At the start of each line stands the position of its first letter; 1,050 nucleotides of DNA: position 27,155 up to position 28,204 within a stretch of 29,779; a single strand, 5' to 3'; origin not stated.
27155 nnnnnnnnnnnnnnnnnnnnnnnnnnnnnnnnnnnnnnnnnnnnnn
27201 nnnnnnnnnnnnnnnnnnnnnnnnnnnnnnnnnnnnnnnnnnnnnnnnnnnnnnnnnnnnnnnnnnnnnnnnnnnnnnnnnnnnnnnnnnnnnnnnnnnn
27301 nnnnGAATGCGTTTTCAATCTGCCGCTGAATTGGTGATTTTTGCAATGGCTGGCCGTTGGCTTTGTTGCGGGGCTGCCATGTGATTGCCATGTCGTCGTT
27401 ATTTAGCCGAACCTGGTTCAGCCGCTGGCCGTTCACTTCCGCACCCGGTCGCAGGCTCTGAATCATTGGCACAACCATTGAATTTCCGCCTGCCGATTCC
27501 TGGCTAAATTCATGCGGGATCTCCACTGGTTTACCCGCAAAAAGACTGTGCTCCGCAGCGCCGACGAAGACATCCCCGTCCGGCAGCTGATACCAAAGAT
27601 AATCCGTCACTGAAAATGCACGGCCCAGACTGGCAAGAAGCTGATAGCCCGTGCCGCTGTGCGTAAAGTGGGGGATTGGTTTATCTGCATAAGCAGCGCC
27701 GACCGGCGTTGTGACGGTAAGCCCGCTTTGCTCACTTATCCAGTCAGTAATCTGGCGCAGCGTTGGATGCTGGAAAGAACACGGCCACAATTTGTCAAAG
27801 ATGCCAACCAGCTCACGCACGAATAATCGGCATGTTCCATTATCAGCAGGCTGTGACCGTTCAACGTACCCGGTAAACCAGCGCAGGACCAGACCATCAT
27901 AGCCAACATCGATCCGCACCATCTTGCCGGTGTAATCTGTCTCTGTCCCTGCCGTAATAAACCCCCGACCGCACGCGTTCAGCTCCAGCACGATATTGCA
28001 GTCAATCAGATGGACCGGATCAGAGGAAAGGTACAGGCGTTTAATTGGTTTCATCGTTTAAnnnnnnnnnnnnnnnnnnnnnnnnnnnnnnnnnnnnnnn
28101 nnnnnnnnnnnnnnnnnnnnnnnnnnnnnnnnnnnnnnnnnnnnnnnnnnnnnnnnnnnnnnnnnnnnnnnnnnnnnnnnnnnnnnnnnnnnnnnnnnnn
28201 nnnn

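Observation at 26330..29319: Fused hub/spike protein and two unassigned ORFs after the tail fibre assembly gene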

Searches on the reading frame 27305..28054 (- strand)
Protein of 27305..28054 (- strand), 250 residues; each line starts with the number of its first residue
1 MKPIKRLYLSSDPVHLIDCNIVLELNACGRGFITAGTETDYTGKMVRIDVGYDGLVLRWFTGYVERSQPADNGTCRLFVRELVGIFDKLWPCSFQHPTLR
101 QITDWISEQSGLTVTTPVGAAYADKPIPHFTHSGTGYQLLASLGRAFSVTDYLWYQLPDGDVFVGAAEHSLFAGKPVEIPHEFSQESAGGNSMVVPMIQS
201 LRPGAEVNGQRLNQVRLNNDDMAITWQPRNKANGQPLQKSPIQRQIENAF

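Call 57: search_dna_similar(query=window:27305-28054:-, collection=phages, mode=protein, max_rows=60, rows=spread, max_evalue=0.001)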
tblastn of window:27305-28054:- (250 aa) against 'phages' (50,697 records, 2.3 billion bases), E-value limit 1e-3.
Records with a match: 75; places in all: 75; records where one place covers at least 80% of the query: 74.
Best place of each record, by identity: 95-99% 4; 60-80% 14; <60% 57.
By first word of the organism name: Vibrio 29; Escherichia 9; Pseudomonas 6; Pseudoalteromonas 6; Salmonella 5; Aeromonas 4; Pasteurella 4; Haemophilus 4; Yersinia 2; Cronobacter 2; and 2 more.
By host as written in the record: - 13; Salmonella sp. 4; Vibrio alginolyticus 4; Yersinia enterocolitica 324 2; Cronobacter sakazakii 2; Aeromonas media 2; Pasteurella multocida 2; Vibrio cholerae O139 2; and 36 more.
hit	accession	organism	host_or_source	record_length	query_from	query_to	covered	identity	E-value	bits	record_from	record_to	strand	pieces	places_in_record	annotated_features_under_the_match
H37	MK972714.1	Salmonella phage SW3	Salmonella sp.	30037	1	250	100%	98.8%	9e-170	524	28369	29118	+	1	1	none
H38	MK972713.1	Salmonella phage SW5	Salmonella sp.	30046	1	250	100%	98.8%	9e-170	524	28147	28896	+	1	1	head completion protein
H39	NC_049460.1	Salmonella phage SI7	Salmonella sp.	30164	1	250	100%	98.8%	9e-170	524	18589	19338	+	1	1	baseplate protein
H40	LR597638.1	Escherichia phage ESSI2_ev040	-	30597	1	250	100%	70.0%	5e-125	395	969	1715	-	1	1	putative phage gene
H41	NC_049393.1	Escherichia phage ESSI2_ev040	-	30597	1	250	100%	70.0%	5e-125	395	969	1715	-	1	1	baseplate protein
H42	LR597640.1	Escherichia phage ESSI2_ev129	-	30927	1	250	100%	69.2%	1e-123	392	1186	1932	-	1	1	putative phage gene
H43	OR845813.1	Escherichia phage ECO95 1-6-1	Escherichia coli O157:H7 ATCC 43895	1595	1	250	100%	69.2%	1e-133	391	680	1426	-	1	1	record has no annotation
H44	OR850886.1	Salmonella phage S.Kent 1-2-1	Salmonella enterica subsp. enterica ...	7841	1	250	100%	69.2%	2e-123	391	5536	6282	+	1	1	record has no annotation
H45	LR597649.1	Escherichia phage ESSI2_ev015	-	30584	1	250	100%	69.2%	6e-123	390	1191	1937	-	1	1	putative phage gene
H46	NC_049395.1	Escherichia phage ESSI2_ev015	-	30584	1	250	100%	69.2%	6e-123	390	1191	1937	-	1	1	baseplate protein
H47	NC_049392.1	Escherichia phage ESSI2_ev239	-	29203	1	250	100%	68.8%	1e-123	392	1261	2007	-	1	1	baseplate protein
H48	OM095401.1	Yersinia phage vB_YenM_324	Yersinia enterocolitica 324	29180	1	250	100%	68.8%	2e-123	391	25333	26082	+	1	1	hypothetical protein | adenine glycosylase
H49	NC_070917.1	Yersinia phage vB_YenM_324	Yersinia enterocolitica 324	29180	1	250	100%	68.8%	2e-123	391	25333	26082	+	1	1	baseplate protein | adenine glycosylase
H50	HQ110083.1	Cronobacter phage ESSI-2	Cronobacter sakazakii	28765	1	250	100%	68.0%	4e-122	387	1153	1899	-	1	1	hypothetical protein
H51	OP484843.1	Aeromonas phage A051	Aeromonas sp.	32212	7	250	98%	48.6%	4e-65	224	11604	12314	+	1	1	hypothetical protein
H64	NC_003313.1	Bacteriophage K139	Vibrio cholerae O139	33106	1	226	90%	37.4%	4e-44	164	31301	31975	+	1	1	baseplate protein | hypothetical protein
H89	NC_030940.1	Pseudomonas phage phi3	Pseudomonas aeruginosa WH-SGI-V-07174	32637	1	227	91%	31.6%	3e-30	124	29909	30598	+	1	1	baseplate protein | nucleoid DNA-binding protein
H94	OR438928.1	Pseudoalteromonas phage ACA1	Pseudoalteromonas elyakovii HL-AS1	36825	15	229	86%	30.0%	8e-24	105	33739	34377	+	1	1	hypothetical protein | cell puncturing device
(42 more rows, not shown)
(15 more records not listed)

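Call 58: get_annotated_region(hit=H64, flank=4500)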
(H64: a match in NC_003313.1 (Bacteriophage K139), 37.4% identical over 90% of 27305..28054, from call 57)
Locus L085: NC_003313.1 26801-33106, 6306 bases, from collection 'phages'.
description: Vibrio phage K139, complete genome.
organism: Bacteriophage K139 (NCBI taxid 2905721)
taxonomy: Viruses; Duplodnaviria; Heunggongvirae; Uroviricota; Caudoviricetes; Peduoviridae; Longwoodvirus; Longwoodvirus K139
host: Vibrio cholerae O139; source: -; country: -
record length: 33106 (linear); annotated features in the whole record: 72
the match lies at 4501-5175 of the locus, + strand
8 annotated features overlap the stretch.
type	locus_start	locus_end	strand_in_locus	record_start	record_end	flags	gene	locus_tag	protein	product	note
CDS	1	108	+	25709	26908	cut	-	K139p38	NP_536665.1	baseplate J/gp47 family protein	orf33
CDS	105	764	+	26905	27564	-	-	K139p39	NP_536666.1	tail protein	orf34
CDS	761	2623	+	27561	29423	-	-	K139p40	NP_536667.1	tail fiber protein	orf35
CDS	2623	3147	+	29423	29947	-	-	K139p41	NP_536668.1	tail fiber assembly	orf36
CDS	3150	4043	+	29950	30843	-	-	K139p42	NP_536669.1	hypothetical protein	orf37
CDS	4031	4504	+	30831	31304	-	-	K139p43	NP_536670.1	hypothetical protein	orf38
CDS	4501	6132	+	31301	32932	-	-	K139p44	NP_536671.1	baseplate protein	orf39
regulatory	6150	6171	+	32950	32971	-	-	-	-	terminator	T39; putative rho-independent terminator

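Call 59: get_annotated_region(hit=H89, flank=4500)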
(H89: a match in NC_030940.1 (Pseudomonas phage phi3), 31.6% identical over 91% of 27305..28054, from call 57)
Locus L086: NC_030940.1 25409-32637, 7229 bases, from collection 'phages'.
description: Pseudomonas phage phi3, complete genome.
organism: Pseudomonas phage phi3 (NCBI taxid 1754217)
taxonomy: Viruses; Duplodnaviria; Heunggongvirae; Uroviricota; Caudoviricetes; Peduoviridae; Phitrevirus; Phitrevirus phi3
host: Pseudomonas aeruginosa WH-SGI-V-07174; source: hospital; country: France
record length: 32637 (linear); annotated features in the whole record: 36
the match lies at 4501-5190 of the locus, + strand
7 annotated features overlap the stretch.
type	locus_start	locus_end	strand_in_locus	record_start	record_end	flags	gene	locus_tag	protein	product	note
CDS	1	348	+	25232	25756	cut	-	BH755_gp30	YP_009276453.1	tail protein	Phage tail protein (Tail_P2_I)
CDS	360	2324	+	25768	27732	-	-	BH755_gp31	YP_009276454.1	tail protein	Prophage PssSM-01, phage tail fiber protein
CDS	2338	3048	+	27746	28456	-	-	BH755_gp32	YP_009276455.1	tail fiber protein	-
CDS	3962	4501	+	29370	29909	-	-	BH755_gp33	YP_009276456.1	nucleoid DNA-binding protein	-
CDS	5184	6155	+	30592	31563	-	-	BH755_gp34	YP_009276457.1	baseplate protein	Gp5 domain-containing protein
CDS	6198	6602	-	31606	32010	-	-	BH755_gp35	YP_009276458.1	toxin-antitoxin system HicB-like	-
CDS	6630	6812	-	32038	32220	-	-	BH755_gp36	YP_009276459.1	type II toxin-antitoxin system HicA family toxin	-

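Call 60: get_annotated_region(hit=H94, flank=6000)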
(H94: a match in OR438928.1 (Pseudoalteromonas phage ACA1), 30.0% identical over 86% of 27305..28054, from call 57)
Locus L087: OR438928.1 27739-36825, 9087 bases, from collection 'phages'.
description: Pseudoalteromonas phage ACA1, complete genome.
organism: Pseudoalteromonas phage ACA1 (NCBI taxid 3073884)
taxonomy: Viruses; Duplodnaviria; Heunggongvirae; Uroviricota; Caudoviricetes; Peduoviridae
host: Pseudoalteromonas elyakovii HL-AS1; source: arctic sediment; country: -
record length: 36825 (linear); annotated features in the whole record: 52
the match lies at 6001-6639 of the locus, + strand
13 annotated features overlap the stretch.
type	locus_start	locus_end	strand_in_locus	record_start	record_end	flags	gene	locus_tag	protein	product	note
CDS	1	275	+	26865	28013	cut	-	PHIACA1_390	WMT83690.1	baseplate protein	gp39; homolog of phage C5a gp42 (YP_009788011); HHpred match to P51733 HP1 and P51767 P2 gpJ, and pdb:5HX2_E Baseplate ...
CDS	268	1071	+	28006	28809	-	-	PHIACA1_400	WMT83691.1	hypothetical protein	gp40; homolog of phage C5a gp43 (YP_009788012); HHpred match to P51734 HP1 and P26701 P2 gpI, and pdb:7YFZ_D from phage ...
CDS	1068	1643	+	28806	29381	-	-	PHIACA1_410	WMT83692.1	tail fiber hub attachment subunit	gp41; homolog of phage C5a gp44 (YP_009788013) N-terminal domain; HHpred match to N-terminal domains of P51735 HP1 and ...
CDS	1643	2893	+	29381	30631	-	-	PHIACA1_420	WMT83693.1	antireceptor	gp42; homolog of phage VHML antireceptor (NP_758928); homologs also appear in P2-like phage ST437-OXA245phi4.1 and ...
CDS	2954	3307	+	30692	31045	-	-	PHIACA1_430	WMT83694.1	accessory variability determinant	gp43; homolog of Vibrio phage 58.5 accessory variability determinant of the diversity-generating retroelement ...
CDS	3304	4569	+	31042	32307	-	-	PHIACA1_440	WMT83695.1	reverse transcriptase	gp44; BlastP matches Vibrio phage 58.5 gp20 (YP_0091677270; HHpred match to pdb:8H2H_D group II intron-encoded reverse ...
CDS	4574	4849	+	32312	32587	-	-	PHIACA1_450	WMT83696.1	hypothetical protein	gp45; homolog of phage VHML gp37 (NP_758930); Other than common ancestry with the Vibrio phage DGRs, there is no other ...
CDS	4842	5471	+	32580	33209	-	-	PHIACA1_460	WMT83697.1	hypothetical protein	gp46; HHpred match to P51737 HP1 orf33; detected by mass spectroscopy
CDS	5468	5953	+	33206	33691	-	-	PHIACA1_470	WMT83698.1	hypothetical protein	gp47; homolog of phage C5a gp45; HHpred match to P51738 HP1 orf34; similar size and syntenic position to P2 gpU, but ...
CDS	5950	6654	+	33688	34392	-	-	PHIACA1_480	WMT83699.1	hypothetical protein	gp48; homolog of phage C5a unannotated gp45a (33586..34275); HHpred match to N-terminal domain of P51739 HP1, and ...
CDS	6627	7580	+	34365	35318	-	-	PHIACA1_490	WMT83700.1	cell puncturing device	gp49; homolog of phage C5a gp46 (YP_009788015); HHpred match to P51739 C-terminal domain HP1 and pdb:3QR8_A P2 gpV tail ...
CDS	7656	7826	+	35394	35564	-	-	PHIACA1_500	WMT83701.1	hypothetical protein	-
CDS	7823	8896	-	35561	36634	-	-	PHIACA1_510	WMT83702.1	integrase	gp51; homolog of phage C5a gp2 (YP_009787971); HHpred match to P21442 HP1 and P36932 P2 integrase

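Call 62: search_solved_structures(query=A4, max_evalue=10, show_alignments=3)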
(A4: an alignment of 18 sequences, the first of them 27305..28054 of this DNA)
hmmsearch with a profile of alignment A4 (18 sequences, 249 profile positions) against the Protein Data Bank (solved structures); distinct sequences matched with E-value up to 10: 8.
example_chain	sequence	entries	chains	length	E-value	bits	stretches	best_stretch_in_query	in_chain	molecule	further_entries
8prj_A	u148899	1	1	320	0.004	19.7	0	157-175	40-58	v31Bagel8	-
8prs_A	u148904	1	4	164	0.021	17.4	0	157-175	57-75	nvBagel4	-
8pra_A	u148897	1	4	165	0.026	17.1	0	157-175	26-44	Cell surface protein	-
9lp6_A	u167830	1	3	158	0.33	13.5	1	203-246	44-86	Phenolic acid decarboxylase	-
8c8q_B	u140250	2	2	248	1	11.8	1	75-110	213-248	Cytochrome c oxidase subunit 2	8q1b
8pro_A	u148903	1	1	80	1.1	11.7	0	157-175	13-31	Cell surface protein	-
8prd_A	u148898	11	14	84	1.3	11.5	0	157-175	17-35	Cell surface protein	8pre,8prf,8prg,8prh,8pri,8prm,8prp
8pr9_A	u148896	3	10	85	1.7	11.1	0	157-175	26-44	Cell surface protein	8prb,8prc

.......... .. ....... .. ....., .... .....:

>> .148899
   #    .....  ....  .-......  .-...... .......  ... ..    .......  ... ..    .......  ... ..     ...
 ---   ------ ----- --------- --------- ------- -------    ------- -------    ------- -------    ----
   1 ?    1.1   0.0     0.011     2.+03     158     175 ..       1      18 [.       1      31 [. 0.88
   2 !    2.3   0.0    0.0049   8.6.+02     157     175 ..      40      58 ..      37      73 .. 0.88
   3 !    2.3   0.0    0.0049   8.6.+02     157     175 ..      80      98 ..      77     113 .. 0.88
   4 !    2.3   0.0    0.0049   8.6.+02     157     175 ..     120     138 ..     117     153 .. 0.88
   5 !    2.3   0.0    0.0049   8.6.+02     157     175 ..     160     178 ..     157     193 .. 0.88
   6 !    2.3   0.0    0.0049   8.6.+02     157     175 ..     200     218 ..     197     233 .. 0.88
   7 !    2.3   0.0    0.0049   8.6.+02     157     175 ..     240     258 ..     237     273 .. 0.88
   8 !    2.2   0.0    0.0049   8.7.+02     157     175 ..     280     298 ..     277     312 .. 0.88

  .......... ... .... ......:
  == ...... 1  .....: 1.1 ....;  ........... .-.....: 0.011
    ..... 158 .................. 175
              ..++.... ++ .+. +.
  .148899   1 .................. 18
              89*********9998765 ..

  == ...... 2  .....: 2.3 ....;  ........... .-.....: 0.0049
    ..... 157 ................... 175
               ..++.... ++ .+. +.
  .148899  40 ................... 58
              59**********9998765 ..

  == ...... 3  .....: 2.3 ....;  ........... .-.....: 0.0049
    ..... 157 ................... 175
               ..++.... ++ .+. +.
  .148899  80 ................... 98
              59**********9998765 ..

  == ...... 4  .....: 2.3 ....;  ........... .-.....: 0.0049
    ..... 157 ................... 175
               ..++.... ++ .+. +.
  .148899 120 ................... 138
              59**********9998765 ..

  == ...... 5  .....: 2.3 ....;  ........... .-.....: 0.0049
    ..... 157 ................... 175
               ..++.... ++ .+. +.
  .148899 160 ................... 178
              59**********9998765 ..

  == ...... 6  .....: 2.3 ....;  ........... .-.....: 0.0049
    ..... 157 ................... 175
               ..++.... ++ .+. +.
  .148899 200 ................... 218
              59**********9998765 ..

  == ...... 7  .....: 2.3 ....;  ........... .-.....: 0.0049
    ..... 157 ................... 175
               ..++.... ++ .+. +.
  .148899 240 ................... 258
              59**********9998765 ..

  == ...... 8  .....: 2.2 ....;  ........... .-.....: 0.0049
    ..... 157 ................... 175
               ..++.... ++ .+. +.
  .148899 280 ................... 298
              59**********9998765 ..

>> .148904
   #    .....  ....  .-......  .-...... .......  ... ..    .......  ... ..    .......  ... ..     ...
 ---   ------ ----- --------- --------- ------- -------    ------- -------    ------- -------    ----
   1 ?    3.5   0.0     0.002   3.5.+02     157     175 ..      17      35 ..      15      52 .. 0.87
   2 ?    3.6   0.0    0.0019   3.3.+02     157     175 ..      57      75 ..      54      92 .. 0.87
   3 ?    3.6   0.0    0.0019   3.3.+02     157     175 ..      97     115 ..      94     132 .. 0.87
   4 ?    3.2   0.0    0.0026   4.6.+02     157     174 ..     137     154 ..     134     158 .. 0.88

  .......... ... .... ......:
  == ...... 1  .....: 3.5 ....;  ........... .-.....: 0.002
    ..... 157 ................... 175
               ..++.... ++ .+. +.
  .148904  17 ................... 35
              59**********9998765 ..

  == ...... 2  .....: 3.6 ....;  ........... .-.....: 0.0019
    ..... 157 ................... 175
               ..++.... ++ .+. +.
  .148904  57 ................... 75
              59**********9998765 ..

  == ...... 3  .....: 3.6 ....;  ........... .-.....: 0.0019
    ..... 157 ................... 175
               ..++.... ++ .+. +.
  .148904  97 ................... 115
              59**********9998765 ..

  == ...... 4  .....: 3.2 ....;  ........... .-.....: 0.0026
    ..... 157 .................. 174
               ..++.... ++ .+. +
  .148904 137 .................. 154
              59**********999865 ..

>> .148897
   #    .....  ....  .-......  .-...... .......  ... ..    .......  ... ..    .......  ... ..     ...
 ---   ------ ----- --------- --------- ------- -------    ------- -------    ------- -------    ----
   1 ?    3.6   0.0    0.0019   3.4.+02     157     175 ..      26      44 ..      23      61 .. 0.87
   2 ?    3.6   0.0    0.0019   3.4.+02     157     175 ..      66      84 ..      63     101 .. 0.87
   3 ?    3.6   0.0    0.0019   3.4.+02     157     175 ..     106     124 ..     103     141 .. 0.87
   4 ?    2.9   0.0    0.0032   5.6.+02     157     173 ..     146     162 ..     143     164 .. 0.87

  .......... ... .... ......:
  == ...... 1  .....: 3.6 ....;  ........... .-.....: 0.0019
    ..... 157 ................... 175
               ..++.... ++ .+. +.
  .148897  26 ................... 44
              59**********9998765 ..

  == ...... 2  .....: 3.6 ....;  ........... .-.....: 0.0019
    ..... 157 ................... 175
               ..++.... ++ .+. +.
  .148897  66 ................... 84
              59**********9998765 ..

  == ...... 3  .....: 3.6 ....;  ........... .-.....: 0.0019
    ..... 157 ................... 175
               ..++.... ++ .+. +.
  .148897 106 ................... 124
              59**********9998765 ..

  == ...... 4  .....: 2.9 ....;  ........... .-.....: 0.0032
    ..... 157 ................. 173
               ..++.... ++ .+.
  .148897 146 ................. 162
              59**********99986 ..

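Call 66: search_protein_families(library=phrogs, proteins=[L087:5950-6654:+, L087:4842-5471:+, L085:3150-4043:+], max_evalue=0.01)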
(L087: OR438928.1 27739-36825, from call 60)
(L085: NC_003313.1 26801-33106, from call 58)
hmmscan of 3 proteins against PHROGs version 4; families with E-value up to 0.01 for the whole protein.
L087:5950-6654:+ (234 aa): 1 family
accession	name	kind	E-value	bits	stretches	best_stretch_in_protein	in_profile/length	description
phrog_2258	-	tail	2.8e-48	165.7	1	6-229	4-229/544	baseplate protein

L087:4842-5471:+ (209 aa): 2 families
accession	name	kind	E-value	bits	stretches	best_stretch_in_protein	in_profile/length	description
phrog_20570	-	unknown function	5.4e-125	415.8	1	1-209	1-209/209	-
phrog_1677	-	unknown function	1.5e-09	38.9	1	24-199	91-274/287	-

L085:3150-4043:+ (297 aa): 1 family
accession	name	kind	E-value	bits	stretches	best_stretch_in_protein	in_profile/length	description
phrog_1677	-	unknown function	9.7e-121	403.8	1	1-296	1-286/287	-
